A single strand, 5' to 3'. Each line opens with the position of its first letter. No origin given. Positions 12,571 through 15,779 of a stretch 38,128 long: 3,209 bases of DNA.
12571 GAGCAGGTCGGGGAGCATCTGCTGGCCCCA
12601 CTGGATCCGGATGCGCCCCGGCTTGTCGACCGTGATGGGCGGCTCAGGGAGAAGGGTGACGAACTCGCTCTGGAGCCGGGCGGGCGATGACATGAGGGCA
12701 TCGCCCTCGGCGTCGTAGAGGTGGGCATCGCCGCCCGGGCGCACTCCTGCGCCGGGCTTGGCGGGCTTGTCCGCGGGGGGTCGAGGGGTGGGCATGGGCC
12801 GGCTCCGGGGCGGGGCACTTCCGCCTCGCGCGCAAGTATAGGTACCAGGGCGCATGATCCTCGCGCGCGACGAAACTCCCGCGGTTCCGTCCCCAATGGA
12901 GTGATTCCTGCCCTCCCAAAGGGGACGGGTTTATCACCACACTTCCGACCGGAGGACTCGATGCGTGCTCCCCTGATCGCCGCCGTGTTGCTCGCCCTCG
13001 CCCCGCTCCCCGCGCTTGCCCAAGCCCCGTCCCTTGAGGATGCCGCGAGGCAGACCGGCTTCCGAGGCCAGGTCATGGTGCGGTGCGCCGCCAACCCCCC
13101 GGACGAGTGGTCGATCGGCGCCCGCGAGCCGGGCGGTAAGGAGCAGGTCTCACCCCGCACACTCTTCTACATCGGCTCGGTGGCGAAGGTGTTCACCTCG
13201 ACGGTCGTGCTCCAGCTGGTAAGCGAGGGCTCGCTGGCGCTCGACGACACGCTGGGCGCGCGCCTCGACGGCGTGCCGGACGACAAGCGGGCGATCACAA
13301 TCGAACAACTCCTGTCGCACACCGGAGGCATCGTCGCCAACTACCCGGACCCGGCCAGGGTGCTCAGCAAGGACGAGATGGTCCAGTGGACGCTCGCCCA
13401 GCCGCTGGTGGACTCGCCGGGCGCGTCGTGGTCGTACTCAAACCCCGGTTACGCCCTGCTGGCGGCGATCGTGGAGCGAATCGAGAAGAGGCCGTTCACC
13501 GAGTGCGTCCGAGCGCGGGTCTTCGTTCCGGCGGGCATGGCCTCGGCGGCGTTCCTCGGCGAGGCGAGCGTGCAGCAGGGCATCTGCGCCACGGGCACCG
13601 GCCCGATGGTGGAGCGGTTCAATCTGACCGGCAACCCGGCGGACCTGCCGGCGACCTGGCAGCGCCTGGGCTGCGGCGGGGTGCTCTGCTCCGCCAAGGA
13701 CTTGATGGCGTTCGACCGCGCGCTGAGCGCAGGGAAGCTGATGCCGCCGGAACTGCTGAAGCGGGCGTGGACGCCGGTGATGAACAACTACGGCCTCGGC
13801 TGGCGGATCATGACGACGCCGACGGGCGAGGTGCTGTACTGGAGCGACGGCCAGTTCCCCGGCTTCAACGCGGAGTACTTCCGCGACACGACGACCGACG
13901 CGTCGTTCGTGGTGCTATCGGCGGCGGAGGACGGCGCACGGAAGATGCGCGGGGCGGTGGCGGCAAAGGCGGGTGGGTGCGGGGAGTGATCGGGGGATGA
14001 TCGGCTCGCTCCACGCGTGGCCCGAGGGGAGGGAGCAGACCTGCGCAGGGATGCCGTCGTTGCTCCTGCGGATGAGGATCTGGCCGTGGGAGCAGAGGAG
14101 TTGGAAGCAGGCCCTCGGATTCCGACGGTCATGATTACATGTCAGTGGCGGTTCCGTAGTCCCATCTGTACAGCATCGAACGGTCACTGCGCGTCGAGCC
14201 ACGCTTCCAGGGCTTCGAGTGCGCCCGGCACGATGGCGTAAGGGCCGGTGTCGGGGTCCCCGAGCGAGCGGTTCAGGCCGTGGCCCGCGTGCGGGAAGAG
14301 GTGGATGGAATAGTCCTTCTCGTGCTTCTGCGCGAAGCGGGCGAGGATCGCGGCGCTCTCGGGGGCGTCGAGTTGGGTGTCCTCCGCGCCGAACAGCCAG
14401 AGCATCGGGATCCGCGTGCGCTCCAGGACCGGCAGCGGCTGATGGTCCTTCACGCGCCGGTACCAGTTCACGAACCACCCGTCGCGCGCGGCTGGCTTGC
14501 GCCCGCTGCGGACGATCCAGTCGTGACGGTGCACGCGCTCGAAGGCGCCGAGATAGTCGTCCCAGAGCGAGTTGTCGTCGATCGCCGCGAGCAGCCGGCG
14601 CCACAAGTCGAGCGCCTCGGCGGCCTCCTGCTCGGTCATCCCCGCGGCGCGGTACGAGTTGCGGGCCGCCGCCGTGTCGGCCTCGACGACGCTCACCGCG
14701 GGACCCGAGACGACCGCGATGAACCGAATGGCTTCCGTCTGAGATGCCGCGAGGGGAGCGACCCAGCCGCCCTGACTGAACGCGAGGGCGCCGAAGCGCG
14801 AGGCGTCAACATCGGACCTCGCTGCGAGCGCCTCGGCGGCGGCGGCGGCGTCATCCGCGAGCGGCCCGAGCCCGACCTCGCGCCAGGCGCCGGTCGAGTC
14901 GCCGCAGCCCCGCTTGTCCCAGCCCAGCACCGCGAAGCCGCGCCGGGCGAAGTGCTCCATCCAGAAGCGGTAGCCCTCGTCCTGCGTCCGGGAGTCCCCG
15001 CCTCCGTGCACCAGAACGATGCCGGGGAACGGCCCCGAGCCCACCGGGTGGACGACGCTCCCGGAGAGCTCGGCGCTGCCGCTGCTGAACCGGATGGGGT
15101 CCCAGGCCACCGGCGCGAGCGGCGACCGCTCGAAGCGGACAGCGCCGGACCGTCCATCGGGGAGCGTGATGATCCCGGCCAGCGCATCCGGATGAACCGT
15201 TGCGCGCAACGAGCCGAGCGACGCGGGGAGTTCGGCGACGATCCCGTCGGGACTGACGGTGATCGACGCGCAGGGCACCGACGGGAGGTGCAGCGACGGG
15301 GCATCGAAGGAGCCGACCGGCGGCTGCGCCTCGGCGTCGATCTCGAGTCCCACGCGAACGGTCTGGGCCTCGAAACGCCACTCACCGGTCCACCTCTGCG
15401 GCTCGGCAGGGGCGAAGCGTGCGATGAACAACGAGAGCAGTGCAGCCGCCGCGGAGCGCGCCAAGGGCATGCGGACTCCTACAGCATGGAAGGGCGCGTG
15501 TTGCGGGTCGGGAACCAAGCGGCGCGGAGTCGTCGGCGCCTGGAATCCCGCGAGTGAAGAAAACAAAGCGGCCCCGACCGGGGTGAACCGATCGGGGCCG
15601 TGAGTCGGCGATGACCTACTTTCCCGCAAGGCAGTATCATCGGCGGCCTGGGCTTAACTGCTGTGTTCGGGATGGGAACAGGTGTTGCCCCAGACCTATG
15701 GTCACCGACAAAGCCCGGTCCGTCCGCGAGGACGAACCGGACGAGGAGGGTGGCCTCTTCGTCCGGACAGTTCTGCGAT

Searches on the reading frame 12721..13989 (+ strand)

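Call 51: search_protein_families(library=pfam, proteins=[window:12721-13989:+], max_evalue=0.001)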
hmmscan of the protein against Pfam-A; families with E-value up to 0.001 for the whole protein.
window:12721-13989:+ (422 aa): 1 family
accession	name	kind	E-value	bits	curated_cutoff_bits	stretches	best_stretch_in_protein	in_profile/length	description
PF00144.29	Beta-lactamase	-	1.3e-48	166.3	27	1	132-409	33-317/329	Beta-lactamase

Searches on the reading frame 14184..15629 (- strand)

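Call 52: search_protein_families(library=pfam, proteins=[window:14184-15629:-], max_evalue=0.001)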
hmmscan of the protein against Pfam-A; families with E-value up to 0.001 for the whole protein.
window:14184-15629:- (481 aa): 7 families
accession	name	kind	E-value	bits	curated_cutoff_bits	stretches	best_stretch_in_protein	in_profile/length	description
PF12146.15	Hydrolase_4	-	2.4e-13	50.4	27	1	204-452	7-234/239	Serine aminopeptidase, S33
PF00326.27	Peptidase_S9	-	2.2e-11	44.1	22.6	1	225-322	8-108/213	Prolyl oligopeptidase family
PF00561.26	Abhydrolase_1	-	2.9e-09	37.4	25.8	1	204-450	3-238/245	alpha/beta hydrolase fold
PF02129.25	Peptidase_S15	-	3.9e-09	37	23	1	187-421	4-237/262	X-Pro dipeptidyl-peptidase (S15 family)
PF01738.24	DLH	-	2e-06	28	21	0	389-455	127-191/217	Dienelactone hydrolase family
PF06500.17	FrsA-like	-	9.7e-05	21.7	22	1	185-312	178-300/414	Esterase FrsA-like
PF08840.17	BAAT_C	-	0.00025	21.6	20.9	0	400-452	107-160/210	BAAT / Acyl-CoA thioester hydrolase C terminal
